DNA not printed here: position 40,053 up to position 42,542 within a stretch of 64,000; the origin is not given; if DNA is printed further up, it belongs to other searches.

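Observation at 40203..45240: Unusual helicase-nuclease: fused AddB-like plus UvrD-like tandem helicase with a separate, translationally coupled Cas4/AddB-type Fe-S nuclease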

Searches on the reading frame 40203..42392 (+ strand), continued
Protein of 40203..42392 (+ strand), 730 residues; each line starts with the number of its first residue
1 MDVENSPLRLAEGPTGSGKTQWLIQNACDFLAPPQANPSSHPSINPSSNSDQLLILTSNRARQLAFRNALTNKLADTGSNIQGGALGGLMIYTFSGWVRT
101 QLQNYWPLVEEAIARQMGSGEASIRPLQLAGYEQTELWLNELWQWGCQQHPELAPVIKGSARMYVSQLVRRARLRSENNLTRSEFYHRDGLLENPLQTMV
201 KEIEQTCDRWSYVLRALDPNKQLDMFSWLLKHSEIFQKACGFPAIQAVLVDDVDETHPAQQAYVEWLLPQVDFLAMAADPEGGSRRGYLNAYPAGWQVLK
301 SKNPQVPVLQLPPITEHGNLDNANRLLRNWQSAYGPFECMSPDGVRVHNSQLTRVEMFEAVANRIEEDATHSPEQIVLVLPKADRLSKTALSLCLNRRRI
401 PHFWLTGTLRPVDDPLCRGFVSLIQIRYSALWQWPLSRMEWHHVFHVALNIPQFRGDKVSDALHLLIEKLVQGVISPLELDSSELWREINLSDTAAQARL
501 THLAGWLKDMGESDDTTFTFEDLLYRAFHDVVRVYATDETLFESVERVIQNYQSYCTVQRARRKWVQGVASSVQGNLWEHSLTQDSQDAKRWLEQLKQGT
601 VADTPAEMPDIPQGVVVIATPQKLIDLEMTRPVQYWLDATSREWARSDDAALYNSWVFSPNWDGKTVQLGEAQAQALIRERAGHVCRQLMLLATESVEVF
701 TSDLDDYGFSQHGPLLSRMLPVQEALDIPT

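Call 71: find_encoding_contigs(protein=P0362, flank=8000, max_places=1)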
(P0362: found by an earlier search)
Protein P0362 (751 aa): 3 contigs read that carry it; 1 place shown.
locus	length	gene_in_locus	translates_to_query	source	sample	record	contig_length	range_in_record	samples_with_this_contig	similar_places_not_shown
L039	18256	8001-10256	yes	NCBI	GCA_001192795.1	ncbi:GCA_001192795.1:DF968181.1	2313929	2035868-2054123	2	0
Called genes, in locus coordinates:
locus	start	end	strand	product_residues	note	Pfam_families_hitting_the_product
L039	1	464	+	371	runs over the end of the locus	PF02653:BPD_transp_2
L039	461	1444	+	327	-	PF02653:BPD_transp_2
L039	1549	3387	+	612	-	PF07969:Amidohydro_3 (weak), PF01979:Amidohydro_1, PF13382:Adenine_deam_C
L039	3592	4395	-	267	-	PF02698:DUF218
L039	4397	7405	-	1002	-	PF00560:LRR_1 (faint), PF08263:LRRNT_2 (faint), PF13855:LRR_8 (faint), PF23952:LRR_EndoS (faint), PF23598:LRR_14 (faint), PF12799:LRR_4 (faint)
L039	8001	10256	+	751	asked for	-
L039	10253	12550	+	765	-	PF00580:UvrD-helicase, PF13245:AAA_19, PF13361:UvrD_C, PF13538:UvrD_C_2 (faint)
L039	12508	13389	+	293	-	PF12705:PDDEXK_1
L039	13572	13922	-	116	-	PF00453:Ribosomal_L20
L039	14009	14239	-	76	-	PF01632:Ribosomal_L35p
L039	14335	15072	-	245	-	PF05198:IF3_N, PF00707:IF3_C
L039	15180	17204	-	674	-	-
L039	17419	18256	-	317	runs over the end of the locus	PF00535:Glycos_transf_2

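Call 82: search_dna_similar(query=window:40203-42347:+, collection=plasmids, mode=protein, max_evalue=0.001, max_rows=10)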
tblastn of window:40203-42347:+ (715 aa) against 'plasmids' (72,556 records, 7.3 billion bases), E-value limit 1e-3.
No match.

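Call 83: search_dna_similar(query=window:40203-42347:+, collection=phages, mode=protein, max_evalue=0.001, max_rows=10)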
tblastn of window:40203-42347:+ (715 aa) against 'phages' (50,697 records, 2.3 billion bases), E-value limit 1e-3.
No match.

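Call 84: find_related_loci(query=A3, collection=viral_contigs, flank=5000)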
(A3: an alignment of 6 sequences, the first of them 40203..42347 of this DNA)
Query A3 (715 aa) in viral_contigs; peptide patterns used: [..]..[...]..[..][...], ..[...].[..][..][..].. (x = any residue, [..] = any of these).
108 stretches matched a pattern, but none encodes a relative of the query by tblastn (E <= 1e-3).

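Call 86: list_cluster_members(proteins=[P0272, P0278, P0286, P0292, P0299, P0305, P0315, P0320, P0327, P0334])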
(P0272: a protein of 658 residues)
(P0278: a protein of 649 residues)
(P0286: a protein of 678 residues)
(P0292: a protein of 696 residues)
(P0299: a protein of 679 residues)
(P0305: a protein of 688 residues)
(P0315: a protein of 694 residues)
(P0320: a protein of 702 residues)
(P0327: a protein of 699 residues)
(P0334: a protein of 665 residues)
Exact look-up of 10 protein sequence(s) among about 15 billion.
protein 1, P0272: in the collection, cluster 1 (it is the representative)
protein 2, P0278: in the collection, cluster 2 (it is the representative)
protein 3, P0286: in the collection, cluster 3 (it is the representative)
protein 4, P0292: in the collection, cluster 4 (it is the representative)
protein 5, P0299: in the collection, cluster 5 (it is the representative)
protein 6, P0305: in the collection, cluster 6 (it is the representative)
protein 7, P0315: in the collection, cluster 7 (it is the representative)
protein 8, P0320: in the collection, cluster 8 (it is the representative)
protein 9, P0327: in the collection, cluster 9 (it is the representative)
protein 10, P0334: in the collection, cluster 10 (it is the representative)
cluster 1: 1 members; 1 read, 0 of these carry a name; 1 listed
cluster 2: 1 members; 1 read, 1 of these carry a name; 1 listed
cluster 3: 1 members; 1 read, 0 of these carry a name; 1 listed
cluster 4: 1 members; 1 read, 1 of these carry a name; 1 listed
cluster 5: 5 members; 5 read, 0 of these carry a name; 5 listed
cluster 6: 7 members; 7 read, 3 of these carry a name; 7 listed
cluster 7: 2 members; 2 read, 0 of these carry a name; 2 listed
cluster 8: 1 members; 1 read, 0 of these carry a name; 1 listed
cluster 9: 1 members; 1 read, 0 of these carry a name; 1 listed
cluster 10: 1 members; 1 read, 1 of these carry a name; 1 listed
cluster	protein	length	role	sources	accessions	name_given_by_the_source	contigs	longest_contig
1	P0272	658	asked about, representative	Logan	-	-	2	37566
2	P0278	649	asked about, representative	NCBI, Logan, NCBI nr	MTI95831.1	MAG: hypothetical protein FH749_10170 [Firmicutes bacterium] | hypothetical protein [Bacillota bacterium]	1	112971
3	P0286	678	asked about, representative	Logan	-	-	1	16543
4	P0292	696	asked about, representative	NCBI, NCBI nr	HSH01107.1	MAG TPA: hypothetical protein VLL52_01225 [Anaerolineae bacterium] | hypothetical protein [Anaerolineae bacterium]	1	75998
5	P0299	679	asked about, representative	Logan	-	-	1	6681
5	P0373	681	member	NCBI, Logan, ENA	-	-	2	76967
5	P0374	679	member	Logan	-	-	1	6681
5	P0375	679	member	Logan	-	-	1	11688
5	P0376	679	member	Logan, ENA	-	-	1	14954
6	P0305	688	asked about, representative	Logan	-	-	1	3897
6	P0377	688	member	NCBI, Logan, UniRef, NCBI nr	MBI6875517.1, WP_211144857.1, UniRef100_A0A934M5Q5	UvrD-helicase domain-containing protein [Clostridium aciditolerans] | AAA family ATPase n=1 Tax=Clostridium aciditolerans TaxID=339861 RepID=A0A934M5Q5_9CLOT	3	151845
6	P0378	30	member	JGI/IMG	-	hypothetical protein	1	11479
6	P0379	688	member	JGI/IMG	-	hypothetical protein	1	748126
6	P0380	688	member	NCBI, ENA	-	-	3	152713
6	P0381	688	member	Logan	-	-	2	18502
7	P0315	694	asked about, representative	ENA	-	-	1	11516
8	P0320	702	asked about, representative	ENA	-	-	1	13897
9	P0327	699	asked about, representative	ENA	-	-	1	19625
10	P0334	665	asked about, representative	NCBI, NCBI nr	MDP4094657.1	MAG: hypothetical protein Q8920_15030 [Bacillota bacterium] | hypothetical protein [Bacillota bacterium]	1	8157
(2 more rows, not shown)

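Call 91: find_related_loci(query=A8, collection=metagenome_contigs, flank=8000)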
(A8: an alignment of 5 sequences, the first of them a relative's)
Query A8 (664 aa) in metagenome_contigs; peptide patterns used: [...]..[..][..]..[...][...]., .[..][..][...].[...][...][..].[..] (x = any residue, [..] = any of these).
394 stretches matched a pattern; 69 encode a relative of the query (tblastn E <= 1e-3); 69 distinct loci.
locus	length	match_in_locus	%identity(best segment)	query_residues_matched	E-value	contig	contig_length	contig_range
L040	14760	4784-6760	52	4-658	0e+0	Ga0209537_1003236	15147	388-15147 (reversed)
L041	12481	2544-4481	50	7-648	0e+0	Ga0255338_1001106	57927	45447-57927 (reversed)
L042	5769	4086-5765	52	4-559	0e+0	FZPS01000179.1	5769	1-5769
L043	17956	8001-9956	40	1-649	4e-169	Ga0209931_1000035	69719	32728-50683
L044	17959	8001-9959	42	1-651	5e-168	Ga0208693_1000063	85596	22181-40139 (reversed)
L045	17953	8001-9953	42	1-649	2e-167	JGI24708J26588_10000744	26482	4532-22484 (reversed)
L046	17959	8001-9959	42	1-651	3e-167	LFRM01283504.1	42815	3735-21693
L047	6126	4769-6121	51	4-452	1e-146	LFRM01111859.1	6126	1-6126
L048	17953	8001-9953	38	4-652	6e-139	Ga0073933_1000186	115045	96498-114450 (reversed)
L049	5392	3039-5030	34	4-662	6e-114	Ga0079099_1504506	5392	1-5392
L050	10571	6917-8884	30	7-651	2e-86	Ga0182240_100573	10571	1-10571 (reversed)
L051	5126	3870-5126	38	1-407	8e-85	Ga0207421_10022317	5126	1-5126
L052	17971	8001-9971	29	7-641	4e-82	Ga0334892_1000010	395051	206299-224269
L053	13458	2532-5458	29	7-661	2e-80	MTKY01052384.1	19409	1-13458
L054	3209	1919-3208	37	1-394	6e-81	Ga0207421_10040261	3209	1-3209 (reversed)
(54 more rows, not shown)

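Call 94: search_protein_families(library=pfam, proteins=[L044:2727-5846:+, L040:9750-12032:+, L040:8945-9766:+, L040:4736-6769:+], max_evalue=0.001)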
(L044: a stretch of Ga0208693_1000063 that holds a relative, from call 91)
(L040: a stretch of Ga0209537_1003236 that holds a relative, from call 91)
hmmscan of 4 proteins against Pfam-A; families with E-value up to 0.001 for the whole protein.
L044:2727-5846:+ (1040 aa): 4 families
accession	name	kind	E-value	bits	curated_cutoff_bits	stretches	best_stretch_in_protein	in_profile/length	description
PF00580.27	UvrD-helicase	-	4.4e-35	122.1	23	1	9-425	18-268/271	UvrD/REP helicase N-terminal domain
PF13361.12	UvrD_C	-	9.7e-30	104.6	25.6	1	436-808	5-345/350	UvrD-like helicase C-terminal domain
PF13245.12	AAA_19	-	5.6e-14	52.9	25.1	2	371-411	92-132/134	AAA domain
PF13538.12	UvrD_C_2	-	0.00019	21.7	27.4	0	782-808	25-51/52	UvrD-like helicase C-terminal domain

L040:9750-12032:+ (761 aa): 5 families
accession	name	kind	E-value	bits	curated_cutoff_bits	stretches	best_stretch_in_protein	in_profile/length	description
PF01368.27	DHH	-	7.7e-26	91.3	28.1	1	82-231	1-125/125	DHH family, N-terminal domain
PF17768.7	RecJ_OB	-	1.1e-22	80.6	27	1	453-553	1-106/107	RecJ OB domain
PF02272.25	DHHA1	-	4.6e-19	69.2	25.9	1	349-440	7-101/102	DHHA1 domain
PF01751.28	Toprim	-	0.00051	20.6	23.1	0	9-108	10-84/96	Toprim domain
PF02879.22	PGM_PMM_II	-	0.00099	20.1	29.3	0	15-95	20-97/103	Phosphoglucomutase/phosphomannomutase, alpha/beta/alpha domain II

L040:8945-9766:+ (274 aa): 1 family
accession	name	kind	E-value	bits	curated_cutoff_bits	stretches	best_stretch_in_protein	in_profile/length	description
PF12705.13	PDDEXK_1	-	4.7e-29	102.5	22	2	106-245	114-247/247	PD-(D/E)XK nuclease superfamily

L040:4736-6769:+ (678 aa): 1 family
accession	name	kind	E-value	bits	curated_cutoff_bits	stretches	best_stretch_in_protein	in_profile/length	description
PF00580.27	UvrD-helicase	-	1.5e-11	44.9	23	1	16-253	17-239/271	UvrD/REP helicase N-terminal domain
